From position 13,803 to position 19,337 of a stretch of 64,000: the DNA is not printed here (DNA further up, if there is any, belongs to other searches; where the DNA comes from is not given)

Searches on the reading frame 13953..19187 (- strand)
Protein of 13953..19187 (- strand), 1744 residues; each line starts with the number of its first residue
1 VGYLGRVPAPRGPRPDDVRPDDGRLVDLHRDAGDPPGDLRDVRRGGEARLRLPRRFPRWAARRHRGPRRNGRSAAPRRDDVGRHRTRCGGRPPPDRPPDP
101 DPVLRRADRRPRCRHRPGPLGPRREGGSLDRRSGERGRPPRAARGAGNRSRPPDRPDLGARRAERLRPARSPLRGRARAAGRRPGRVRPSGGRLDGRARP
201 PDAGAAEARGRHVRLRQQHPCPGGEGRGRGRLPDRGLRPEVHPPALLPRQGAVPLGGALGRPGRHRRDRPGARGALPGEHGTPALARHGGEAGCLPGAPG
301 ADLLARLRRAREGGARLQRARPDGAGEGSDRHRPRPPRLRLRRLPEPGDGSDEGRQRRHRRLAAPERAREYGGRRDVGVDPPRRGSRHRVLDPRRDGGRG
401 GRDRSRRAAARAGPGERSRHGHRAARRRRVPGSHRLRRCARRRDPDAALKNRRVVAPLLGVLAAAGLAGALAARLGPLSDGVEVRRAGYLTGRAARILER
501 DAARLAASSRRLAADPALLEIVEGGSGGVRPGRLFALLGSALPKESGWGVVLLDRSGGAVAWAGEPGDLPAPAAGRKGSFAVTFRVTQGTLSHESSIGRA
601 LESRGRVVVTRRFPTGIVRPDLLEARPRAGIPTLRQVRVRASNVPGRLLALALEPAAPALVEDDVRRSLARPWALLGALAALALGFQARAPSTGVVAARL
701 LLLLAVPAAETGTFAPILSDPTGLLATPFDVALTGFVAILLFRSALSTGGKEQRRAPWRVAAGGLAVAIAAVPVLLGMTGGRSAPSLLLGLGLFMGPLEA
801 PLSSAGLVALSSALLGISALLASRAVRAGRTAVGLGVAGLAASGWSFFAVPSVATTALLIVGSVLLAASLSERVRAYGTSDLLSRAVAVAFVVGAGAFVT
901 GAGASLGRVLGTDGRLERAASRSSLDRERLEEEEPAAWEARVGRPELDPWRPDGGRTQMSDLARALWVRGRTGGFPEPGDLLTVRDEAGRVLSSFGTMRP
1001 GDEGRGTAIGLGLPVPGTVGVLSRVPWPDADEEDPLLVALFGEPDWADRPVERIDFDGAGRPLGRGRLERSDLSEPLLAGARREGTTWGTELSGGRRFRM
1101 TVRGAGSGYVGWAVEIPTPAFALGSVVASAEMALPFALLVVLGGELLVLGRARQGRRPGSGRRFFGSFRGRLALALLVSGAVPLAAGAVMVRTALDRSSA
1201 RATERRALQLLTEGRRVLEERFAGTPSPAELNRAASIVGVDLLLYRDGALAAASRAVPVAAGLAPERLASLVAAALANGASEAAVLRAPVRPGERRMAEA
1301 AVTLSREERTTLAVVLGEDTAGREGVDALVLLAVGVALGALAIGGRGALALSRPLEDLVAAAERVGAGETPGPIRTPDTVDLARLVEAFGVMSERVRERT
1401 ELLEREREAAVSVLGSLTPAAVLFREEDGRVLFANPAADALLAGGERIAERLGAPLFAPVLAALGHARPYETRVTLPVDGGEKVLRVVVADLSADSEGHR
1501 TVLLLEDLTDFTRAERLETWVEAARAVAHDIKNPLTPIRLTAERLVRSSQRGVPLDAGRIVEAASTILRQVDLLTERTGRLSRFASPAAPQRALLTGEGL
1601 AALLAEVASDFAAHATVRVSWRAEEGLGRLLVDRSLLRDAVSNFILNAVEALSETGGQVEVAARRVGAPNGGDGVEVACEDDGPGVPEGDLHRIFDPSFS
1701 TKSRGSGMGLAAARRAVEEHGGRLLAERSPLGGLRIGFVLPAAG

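Call 59: search_protein_families(library=pfam, proteins=[window:13953-19187:-], max_evalue=0.00001)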
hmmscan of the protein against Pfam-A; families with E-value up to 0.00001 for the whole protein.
window:13953-19187:- (1744 aa): 3 families
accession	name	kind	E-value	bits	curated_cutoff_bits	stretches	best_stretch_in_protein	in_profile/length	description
PF02518.31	HATPase_c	-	1.2e-19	71.3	26.4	1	1633-1742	2-109/111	Histidine kinase-, DNA gyrase B-, and HSP90-like ATPase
PF00512.31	HisKA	-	5.1e-07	30.1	26.9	1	1523-1582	5-58/66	His Kinase A (phospho-acceptor) domain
PF00672.30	HAMP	-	2.7e-06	28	25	1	1350-1398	5-53/53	HAMP domain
